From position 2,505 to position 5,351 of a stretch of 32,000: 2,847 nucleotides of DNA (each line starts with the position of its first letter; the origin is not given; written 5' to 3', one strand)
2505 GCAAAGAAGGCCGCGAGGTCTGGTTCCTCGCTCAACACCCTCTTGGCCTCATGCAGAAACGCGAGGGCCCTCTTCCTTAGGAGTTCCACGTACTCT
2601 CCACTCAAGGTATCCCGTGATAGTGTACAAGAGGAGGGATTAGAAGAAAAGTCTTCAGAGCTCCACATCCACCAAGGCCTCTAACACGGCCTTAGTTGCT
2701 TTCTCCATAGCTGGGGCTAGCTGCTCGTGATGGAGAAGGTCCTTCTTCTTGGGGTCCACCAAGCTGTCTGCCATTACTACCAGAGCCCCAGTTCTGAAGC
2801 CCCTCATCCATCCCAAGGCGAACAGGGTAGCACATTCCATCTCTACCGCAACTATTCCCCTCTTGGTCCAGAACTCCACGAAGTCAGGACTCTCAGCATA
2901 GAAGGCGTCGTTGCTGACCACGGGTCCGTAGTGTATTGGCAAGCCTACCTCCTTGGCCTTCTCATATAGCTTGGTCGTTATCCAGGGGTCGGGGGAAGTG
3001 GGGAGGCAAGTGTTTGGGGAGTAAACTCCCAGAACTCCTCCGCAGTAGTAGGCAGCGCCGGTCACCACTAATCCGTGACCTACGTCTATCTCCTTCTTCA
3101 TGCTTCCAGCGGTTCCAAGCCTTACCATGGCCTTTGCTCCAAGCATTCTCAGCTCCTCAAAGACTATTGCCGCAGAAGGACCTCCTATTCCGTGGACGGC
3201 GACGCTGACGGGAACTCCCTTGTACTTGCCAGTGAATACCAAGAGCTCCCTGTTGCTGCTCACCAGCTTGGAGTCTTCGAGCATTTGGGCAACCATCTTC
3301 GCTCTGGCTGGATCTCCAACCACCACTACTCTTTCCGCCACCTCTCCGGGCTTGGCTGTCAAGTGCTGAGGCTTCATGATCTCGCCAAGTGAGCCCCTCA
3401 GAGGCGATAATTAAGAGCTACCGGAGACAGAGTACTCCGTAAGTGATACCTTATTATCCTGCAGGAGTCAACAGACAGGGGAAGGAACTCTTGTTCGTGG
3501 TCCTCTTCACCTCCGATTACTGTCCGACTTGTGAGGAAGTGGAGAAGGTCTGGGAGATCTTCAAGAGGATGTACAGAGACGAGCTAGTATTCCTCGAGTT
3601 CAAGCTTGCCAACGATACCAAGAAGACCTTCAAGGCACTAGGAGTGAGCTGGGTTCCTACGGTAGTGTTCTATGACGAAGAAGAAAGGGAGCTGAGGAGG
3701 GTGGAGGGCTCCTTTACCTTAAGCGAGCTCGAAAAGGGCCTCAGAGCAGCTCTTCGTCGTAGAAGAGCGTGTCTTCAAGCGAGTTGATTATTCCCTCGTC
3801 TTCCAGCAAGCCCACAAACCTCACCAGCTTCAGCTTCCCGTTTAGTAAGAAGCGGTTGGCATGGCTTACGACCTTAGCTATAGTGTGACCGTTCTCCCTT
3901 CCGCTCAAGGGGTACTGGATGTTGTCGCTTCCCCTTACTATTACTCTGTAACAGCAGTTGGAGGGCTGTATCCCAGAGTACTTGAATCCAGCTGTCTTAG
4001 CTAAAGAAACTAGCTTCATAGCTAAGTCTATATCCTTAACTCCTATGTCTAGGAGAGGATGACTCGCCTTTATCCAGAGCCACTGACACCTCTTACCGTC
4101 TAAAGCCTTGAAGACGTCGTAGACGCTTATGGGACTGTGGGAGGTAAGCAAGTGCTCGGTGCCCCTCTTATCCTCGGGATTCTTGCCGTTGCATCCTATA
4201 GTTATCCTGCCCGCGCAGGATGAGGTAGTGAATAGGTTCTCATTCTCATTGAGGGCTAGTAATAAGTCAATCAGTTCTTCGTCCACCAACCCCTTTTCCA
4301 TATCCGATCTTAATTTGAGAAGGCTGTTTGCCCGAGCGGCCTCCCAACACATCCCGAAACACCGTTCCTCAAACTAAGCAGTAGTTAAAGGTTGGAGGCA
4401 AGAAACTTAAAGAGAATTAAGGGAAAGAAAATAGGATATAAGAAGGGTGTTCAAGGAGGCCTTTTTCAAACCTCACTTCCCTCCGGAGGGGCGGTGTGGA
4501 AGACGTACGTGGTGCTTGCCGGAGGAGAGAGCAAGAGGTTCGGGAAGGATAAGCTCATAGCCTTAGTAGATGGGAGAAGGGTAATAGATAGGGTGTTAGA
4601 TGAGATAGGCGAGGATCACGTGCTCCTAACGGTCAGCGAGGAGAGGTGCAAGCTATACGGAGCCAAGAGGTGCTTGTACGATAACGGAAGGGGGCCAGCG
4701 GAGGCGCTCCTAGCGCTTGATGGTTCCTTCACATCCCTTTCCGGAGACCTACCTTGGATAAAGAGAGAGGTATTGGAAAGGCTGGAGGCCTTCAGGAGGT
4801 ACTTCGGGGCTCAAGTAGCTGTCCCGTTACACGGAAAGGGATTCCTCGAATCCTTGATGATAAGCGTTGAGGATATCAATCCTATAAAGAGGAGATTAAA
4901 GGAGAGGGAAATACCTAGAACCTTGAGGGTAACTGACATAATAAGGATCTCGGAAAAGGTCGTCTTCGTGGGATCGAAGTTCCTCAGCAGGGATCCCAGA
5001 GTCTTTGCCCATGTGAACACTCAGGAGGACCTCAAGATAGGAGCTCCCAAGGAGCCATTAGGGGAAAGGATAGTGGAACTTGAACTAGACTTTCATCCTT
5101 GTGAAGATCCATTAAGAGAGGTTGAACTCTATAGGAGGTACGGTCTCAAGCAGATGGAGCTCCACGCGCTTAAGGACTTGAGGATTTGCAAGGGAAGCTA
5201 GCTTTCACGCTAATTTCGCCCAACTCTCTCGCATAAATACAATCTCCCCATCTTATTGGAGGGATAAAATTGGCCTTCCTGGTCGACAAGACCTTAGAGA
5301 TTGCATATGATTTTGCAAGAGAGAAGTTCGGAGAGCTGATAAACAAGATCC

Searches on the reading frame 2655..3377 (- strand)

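Call 68: search_protein_families(library=pfam, proteins=[window:2655-3377:-], max_evalue=0.00001)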
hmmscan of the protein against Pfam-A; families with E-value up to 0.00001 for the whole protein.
window:2655-3377:- (240 aa): 1 family
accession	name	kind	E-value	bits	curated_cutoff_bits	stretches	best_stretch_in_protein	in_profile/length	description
PF01048.26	PNP_UDP_1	-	3.1e-39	135.2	25.1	1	16-236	2-232/233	Phosphorylase superfamily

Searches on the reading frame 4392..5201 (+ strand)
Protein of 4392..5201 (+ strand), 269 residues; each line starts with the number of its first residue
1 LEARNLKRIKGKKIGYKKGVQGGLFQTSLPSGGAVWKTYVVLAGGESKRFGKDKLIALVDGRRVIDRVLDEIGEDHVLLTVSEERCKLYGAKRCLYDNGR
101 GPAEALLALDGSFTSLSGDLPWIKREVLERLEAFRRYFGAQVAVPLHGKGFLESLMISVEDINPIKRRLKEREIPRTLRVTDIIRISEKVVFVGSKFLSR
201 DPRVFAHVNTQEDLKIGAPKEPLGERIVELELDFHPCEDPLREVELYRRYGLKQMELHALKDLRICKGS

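Call 68: search_protein_families(library=pfam, proteins=[window:4392-5201:+], max_evalue=0.00001)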
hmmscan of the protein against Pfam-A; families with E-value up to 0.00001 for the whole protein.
window:4392-5201:+ (269 aa): 1 family
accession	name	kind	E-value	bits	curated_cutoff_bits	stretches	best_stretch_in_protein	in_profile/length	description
PF12804.13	NTP_transf_3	-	6.3e-14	52.9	27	1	40-176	2-152/160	MobA-like NTP transferase domain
